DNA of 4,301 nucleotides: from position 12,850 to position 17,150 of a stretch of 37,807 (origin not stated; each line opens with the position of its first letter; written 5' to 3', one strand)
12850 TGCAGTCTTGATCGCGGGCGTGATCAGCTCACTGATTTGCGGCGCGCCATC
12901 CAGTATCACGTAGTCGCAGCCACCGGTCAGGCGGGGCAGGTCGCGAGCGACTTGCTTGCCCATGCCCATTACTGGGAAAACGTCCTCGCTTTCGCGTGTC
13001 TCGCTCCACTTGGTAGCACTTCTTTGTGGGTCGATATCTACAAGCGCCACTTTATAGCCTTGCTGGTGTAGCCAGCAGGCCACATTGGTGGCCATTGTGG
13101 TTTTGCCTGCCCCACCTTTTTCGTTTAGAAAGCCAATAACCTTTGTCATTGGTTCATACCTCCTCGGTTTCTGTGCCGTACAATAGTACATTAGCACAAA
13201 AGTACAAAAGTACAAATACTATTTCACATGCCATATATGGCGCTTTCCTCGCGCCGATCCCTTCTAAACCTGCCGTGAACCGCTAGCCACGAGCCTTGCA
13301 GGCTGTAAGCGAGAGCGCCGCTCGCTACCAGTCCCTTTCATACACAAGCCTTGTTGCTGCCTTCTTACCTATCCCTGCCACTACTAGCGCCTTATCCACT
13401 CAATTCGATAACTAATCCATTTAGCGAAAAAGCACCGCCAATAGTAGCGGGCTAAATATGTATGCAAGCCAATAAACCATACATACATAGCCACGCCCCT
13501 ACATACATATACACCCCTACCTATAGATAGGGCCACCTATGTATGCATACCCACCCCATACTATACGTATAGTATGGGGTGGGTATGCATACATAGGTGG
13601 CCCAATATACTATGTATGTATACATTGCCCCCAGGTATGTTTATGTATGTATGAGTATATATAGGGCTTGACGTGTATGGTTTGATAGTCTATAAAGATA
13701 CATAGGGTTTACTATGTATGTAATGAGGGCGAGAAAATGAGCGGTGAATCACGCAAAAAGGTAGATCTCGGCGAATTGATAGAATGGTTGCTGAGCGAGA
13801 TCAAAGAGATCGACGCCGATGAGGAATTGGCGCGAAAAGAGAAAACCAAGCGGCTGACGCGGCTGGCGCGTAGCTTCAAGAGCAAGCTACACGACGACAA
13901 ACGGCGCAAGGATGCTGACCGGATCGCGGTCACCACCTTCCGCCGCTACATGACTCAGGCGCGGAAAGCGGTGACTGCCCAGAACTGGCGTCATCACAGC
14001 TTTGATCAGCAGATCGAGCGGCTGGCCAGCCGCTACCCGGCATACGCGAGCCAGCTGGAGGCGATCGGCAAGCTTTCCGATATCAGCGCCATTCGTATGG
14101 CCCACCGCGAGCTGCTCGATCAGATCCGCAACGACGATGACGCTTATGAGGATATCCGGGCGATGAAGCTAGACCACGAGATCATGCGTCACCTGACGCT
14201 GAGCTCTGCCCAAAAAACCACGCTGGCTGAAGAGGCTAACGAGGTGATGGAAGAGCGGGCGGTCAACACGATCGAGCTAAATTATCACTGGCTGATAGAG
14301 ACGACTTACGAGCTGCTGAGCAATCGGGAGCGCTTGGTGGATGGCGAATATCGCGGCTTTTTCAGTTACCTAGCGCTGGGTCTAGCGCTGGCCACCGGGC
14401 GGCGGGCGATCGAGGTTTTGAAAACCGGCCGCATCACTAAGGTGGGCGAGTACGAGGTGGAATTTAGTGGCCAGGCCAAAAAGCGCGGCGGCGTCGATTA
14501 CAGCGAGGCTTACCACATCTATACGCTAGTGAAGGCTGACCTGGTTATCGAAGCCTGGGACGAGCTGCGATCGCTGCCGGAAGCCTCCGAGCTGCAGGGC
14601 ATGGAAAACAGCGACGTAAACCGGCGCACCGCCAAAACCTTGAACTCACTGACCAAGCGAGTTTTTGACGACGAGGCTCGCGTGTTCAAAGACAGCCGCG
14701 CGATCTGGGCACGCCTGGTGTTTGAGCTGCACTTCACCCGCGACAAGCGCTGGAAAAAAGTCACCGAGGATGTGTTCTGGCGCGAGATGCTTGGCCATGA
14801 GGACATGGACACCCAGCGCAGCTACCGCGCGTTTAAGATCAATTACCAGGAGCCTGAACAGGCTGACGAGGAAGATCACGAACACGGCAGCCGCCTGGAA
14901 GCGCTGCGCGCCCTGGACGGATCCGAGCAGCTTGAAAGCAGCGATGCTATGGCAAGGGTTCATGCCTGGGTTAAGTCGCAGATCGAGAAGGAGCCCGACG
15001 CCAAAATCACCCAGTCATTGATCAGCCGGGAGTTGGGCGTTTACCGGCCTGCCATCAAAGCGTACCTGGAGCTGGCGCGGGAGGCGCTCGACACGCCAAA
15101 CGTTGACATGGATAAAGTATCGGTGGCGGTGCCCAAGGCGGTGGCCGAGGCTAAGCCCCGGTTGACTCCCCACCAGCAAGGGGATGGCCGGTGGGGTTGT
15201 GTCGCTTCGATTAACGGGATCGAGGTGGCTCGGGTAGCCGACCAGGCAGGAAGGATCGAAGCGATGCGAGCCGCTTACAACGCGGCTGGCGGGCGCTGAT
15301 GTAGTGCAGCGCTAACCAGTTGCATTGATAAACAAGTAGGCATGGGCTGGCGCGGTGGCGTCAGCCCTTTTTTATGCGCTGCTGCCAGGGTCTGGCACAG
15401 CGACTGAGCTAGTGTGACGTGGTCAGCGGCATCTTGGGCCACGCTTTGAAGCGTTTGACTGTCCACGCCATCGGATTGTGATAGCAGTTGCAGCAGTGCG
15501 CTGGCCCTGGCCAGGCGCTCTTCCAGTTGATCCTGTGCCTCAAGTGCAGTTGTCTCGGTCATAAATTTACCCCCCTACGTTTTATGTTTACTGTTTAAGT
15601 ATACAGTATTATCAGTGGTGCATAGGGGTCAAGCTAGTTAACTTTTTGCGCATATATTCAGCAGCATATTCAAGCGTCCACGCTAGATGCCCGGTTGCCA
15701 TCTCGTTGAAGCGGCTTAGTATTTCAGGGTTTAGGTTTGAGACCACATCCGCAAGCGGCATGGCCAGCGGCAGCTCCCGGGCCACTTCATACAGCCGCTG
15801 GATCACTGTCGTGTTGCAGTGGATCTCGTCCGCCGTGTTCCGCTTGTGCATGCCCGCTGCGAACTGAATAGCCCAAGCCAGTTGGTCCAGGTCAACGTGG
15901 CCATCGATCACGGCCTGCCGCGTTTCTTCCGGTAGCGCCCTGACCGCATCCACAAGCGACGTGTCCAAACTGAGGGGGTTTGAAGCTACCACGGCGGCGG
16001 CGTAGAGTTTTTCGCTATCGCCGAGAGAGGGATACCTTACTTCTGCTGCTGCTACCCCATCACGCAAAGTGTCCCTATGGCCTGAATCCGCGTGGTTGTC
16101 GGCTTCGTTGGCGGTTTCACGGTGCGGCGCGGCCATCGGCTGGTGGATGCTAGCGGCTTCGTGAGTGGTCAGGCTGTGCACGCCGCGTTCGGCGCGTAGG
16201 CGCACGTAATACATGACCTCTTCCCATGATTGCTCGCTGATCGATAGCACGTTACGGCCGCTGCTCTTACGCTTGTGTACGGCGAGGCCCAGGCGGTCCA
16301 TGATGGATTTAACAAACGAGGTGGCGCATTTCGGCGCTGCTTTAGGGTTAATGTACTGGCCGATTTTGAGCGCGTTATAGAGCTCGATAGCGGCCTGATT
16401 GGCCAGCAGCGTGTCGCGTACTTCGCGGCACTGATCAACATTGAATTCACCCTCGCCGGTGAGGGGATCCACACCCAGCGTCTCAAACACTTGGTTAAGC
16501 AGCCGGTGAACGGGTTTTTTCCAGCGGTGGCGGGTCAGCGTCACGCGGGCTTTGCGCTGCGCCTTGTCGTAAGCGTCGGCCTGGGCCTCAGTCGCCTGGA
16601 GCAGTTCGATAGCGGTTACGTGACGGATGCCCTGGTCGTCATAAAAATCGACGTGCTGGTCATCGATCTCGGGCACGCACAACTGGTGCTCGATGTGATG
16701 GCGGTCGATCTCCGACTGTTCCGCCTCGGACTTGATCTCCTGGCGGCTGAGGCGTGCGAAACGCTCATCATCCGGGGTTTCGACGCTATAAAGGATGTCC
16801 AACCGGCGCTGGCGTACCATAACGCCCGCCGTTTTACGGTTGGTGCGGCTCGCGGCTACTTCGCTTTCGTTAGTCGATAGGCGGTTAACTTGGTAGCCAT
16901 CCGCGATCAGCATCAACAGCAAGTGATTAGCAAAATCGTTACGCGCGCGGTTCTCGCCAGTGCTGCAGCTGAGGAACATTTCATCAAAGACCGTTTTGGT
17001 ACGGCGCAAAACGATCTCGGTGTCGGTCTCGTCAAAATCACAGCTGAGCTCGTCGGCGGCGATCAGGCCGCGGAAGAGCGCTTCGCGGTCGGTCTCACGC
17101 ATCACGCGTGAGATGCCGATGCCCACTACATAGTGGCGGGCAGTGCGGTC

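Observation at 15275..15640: Perfect LexA box in front of a small ORF tucked behind repA: candidate SOS-controlled antirepressor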

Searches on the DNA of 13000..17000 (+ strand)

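Call 5: search_dna_similar(query=window:13000-17000:+, collection=phages, mode=distant, max_rows=25)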
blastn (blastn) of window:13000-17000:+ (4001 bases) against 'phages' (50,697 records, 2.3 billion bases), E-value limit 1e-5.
Records with a match: 4; places in all: 6; records where one place covers at least 80% of the query: 2.
Best place of each record, by identity: 60-80% 4.
By first word of the organism name: Halomonas 2; Vibrio 2.
By host as written in the record: - 1; Halomonas aquamarina 1; Vibrio parahaemolyticus O3:K6 1; Vibrio parahaemolyticus 1.
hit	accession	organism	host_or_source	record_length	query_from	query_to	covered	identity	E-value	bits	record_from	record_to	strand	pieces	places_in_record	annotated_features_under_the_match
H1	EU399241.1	Halomonas phage phiHAP-1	-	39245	1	4001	100%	79.8%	0e+0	3495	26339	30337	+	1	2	protelomerase | replication protein RepA | hypothetical protein | partitioning protein | repeat_region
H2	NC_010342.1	Halomonas phage phiHAP-1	Halomonas aquamarina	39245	1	4001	100%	79.8%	0e+0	3495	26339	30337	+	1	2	protelomerase | replication | hypothetical protein | ParA-like partition protein | repeat_region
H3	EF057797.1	Vibrio phage VP882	Vibrio parahaemolyticus O3:K6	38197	738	1817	27%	64.8%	8e-41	176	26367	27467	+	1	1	protelomerase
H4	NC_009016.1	Vibrio phage VP882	Vibrio parahaemolyticus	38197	738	1817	27%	64.8%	8e-41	176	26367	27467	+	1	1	protelomerase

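Call 6: get_annotated_region(hit=H2, flank=6000)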
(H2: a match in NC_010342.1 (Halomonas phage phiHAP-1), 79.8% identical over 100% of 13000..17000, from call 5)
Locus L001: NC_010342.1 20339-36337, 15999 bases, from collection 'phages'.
description: Halomonas phage phiHAP-1, complete genome.
organism: Halomonas phage phiHAP-1 (NCBI taxid 2914010)
taxonomy: Viruses; Duplodnaviria; Heunggongvirae; Uroviricota; Caudoviricetes; Hapunavirus; Hapunavirus HAP1
host: Halomonas aquamarina; source: -; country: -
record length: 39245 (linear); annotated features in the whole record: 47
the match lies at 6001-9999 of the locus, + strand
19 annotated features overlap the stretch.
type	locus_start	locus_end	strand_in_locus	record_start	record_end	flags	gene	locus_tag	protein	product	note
CDS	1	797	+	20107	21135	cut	D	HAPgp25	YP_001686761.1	tail protein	gpD; D protein; bacteriophage P2-like virions include a head and a tail; D protein contributes to tail formation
CDS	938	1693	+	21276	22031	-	-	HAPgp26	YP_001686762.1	DNA methyltransferase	similar to VP882, VHML, and phiE125; ORF26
CDS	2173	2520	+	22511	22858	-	-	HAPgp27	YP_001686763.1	hypothetical protein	ORF27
CDS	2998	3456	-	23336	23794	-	-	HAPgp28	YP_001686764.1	hypothetical protein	ORF28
CDS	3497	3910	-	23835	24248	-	-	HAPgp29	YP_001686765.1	hypothetical protein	ORF29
CDS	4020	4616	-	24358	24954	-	-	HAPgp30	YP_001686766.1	hypothetical protein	similar to phage P27; ORF30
CDS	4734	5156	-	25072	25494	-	-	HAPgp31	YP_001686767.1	hypothetical protein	ORF31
CDS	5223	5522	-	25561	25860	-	-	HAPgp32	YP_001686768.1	hypothetical protein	ORF32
CDS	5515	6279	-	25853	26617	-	-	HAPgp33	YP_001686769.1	ParA-like partition protein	ParA proteins are involved in plasmid partition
repeat_region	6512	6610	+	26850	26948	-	-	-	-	-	-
CDS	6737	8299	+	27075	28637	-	-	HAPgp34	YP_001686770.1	protelomerase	similar to VP882, N15, PY54, and VHML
CDS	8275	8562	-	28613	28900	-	-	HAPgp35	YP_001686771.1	hypothetical protein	ORF35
CDS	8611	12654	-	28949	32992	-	-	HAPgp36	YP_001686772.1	replication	ORF36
CDS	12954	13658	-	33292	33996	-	-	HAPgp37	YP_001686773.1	prophage repressor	ORF37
CDS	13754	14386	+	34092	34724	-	-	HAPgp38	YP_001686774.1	CII-like transcriptional activator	ORF38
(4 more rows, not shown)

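Call 104: search_rna_families(source=window, start=15000, end=15900, threshold=evalue, max_evalue=1)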
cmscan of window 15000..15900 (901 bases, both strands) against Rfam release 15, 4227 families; matches with E-value up to 1: 0.
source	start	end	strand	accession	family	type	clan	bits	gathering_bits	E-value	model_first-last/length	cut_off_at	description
